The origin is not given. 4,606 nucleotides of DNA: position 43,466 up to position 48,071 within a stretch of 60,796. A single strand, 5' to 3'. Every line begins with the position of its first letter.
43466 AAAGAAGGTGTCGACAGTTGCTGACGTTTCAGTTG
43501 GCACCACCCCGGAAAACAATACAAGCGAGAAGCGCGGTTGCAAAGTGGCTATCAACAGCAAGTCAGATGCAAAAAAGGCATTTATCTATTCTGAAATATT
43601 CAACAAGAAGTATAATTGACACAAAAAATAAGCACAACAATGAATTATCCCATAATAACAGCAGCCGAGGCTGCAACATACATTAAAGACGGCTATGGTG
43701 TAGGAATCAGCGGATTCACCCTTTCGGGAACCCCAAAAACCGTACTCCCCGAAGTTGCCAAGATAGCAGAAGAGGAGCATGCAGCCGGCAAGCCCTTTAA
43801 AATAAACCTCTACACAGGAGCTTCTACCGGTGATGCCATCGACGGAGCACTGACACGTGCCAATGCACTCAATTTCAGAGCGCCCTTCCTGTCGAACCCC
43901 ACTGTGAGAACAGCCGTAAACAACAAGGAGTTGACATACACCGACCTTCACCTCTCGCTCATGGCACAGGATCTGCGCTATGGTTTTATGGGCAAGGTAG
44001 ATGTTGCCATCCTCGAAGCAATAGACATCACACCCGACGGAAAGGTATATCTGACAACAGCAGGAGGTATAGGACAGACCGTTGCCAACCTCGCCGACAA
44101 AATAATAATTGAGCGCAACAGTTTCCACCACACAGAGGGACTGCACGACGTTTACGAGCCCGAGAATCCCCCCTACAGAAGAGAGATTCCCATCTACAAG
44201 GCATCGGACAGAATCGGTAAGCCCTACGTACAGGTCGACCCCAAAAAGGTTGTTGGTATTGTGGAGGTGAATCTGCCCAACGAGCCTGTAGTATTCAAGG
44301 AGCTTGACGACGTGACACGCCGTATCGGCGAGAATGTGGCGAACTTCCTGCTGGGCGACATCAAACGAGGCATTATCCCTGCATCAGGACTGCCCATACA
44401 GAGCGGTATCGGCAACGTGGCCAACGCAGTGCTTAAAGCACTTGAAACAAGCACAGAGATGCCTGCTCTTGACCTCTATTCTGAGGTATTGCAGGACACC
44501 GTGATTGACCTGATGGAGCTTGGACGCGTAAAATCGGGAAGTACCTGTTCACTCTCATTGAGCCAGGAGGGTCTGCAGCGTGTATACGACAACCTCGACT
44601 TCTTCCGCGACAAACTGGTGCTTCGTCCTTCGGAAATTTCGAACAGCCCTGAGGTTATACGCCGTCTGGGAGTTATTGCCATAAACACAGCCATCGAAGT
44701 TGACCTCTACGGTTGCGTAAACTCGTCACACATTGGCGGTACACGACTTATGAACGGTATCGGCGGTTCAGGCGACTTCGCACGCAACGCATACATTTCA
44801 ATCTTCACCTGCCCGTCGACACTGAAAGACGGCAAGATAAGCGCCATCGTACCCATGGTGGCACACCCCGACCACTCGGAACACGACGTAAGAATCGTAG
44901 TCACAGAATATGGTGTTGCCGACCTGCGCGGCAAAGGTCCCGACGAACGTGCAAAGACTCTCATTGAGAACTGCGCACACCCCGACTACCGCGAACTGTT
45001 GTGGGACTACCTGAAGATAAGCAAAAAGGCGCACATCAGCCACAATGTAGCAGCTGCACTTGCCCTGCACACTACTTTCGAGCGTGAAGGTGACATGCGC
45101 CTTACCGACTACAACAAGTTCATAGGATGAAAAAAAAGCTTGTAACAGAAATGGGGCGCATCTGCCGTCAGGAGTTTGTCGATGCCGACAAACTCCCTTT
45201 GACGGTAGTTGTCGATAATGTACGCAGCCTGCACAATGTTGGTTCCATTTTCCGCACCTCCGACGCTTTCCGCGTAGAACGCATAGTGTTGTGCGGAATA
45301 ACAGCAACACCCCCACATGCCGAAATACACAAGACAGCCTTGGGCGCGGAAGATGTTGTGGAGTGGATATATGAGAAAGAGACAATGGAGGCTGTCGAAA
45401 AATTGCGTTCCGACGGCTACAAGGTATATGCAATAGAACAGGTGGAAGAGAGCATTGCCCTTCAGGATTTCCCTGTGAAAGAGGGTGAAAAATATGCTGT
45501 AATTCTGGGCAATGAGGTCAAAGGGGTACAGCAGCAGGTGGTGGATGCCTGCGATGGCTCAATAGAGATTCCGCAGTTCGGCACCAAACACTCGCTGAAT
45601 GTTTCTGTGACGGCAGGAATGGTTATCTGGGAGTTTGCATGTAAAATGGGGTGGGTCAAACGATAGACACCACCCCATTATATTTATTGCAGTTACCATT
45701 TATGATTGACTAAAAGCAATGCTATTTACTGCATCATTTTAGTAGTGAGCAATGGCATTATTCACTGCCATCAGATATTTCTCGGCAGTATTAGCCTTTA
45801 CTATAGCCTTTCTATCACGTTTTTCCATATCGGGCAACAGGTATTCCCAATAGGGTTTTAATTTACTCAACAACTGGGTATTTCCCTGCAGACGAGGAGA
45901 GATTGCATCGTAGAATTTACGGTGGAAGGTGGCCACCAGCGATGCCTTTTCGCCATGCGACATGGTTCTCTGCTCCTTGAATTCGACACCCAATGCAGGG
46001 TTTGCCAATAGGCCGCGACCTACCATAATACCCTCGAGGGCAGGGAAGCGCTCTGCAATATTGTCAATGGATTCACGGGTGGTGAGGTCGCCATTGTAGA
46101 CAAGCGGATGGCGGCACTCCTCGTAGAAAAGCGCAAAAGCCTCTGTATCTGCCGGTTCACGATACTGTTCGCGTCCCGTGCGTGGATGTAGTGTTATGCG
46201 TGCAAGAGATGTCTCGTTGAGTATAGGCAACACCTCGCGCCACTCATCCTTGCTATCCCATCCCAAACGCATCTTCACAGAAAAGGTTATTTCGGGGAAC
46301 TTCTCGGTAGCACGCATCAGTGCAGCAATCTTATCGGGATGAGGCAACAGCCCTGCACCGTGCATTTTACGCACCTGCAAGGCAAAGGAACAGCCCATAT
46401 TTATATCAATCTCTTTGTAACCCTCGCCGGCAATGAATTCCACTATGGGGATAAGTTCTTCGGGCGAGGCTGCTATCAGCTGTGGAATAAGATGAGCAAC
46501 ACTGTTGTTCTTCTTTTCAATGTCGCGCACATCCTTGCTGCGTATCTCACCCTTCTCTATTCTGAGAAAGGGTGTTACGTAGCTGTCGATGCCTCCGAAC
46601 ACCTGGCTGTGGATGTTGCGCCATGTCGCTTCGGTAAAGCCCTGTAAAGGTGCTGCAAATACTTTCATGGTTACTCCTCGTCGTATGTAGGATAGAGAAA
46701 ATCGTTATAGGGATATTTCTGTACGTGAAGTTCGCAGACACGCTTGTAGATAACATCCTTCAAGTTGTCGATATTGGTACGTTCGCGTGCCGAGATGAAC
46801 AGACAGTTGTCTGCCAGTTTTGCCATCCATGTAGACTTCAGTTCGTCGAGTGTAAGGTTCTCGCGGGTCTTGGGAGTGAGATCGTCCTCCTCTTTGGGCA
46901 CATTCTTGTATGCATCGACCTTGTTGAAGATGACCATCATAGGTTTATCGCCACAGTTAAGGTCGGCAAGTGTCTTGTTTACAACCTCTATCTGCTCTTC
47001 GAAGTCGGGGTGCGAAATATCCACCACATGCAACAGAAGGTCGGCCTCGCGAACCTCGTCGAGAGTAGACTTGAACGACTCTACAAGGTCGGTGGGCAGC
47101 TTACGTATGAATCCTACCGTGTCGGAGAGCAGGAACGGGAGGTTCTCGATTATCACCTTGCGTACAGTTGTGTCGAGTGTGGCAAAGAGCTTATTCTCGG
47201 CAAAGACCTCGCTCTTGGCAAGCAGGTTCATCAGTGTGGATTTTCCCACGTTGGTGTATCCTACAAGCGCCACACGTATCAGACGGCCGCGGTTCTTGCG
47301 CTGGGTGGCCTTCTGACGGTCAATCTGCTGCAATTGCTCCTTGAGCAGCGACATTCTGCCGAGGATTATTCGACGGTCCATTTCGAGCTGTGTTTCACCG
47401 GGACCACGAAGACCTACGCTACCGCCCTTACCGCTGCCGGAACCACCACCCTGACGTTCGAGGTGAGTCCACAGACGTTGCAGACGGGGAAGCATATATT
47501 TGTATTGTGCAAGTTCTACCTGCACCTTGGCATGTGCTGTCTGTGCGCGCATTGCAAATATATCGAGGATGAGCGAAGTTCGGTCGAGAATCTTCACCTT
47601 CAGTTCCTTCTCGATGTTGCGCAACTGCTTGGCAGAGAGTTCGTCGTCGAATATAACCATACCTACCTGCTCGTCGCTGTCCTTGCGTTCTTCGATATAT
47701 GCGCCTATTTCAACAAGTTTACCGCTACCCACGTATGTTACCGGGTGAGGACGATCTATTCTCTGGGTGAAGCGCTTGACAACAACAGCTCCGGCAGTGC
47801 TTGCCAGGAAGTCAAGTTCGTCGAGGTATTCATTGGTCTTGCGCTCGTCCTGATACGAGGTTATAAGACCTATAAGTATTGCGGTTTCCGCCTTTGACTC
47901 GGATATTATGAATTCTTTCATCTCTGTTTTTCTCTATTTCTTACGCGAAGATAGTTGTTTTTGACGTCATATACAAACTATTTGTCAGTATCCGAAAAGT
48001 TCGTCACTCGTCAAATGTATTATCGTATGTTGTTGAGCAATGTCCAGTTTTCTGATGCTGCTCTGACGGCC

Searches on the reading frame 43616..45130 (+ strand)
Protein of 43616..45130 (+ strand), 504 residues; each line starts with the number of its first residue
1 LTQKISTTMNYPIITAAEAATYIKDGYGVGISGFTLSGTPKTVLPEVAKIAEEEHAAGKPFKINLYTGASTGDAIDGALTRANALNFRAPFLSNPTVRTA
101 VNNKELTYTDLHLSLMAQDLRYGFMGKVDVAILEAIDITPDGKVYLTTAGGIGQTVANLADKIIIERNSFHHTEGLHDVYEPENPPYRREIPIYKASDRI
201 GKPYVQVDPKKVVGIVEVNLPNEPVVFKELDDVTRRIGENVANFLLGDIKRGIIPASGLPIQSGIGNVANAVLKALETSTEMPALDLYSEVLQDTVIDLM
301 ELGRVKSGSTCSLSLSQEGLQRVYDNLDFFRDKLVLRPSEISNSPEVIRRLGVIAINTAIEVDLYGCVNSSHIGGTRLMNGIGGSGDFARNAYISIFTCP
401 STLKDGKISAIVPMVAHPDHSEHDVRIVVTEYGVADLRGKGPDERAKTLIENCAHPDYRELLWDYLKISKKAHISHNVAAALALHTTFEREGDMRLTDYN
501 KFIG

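Call 62: search_protein_families(library=pfam, proteins=[window:43616-45130:+], max_evalue=0.0001)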
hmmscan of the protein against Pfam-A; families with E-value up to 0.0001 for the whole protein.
window:43616-45130:+ (504 aa): 2 families
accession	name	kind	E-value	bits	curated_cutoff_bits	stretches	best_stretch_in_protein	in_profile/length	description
PF13336.12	AcetylCoA_hyd_C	-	2.7e-47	161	23.7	1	319-464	1-152/154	Acetyl-CoA hydrolase/transferase C-terminal domain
PF02550.21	AcetylCoA_hydro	-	2.1e-33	116.4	24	1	14-217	10-198/198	Acetyl-CoA hydrolase/transferase N-terminal domain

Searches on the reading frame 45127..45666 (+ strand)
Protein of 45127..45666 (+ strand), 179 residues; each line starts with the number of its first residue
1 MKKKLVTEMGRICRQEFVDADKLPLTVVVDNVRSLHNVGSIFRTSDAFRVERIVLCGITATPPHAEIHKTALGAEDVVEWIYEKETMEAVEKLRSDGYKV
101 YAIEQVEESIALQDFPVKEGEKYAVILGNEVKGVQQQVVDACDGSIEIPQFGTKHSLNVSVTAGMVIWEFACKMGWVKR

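Call 62: search_protein_families(library=pfam, proteins=[window:45127-45666:+], max_evalue=0.0001)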
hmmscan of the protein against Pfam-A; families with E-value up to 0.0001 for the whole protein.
window:45127-45666:+ (179 aa): 1 family
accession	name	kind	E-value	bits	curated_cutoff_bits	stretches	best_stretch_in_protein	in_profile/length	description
PF00588.24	SpoU_methylase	-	2e-34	119.2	29.7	1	25-167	2-141/142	SpoU rRNA Methylase family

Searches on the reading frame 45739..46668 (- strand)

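Call 62: search_protein_families(library=pfam, proteins=[window:45739-46668:-], max_evalue=0.0001)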
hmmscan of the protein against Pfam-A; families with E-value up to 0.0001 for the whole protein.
window:45739-46668:- (309 aa): 1 family
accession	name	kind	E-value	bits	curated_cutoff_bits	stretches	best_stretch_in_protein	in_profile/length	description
PF01207.24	Dus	-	7.6e-35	120.9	20.4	1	5-276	2-275/311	Dihydrouridine synthase (Dus)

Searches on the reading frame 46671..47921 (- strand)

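Call 63: search_protein_families(library=pfam, proteins=[window:46671-47921:-], max_evalue=0.0001)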
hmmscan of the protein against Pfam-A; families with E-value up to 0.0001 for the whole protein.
window:46671-47921:- (416 aa): 6 families
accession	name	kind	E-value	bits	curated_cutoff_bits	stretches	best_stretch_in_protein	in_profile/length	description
PF13167.11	GTP-bdg_N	-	4.6e-31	107.7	25.4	1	31-123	2-89/89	GTP-binding GTPase N-terminal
PF16360.10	GTP-bdg_M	-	2.4e-29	102.1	29.5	1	125-211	1-79/79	GTP-binding GTPase Middle Region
PF01926.29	MMR_HSR1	-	1.3e-22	80.5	21.9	1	216-334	1-113/113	50S ribosome-binding GTPase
PF00025.27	Arf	-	5.7e-06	26.3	22.3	1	210-362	10-146/174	ADP-ribosylation factor family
PF03193.22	RsgA_GTPase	-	2.8e-05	24.5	30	0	217-248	109-140/174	RsgA GTPase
PF02421.24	FeoB_N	-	5.5e-05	23.2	27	1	216-340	2-120/156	Ferrous iron transport protein B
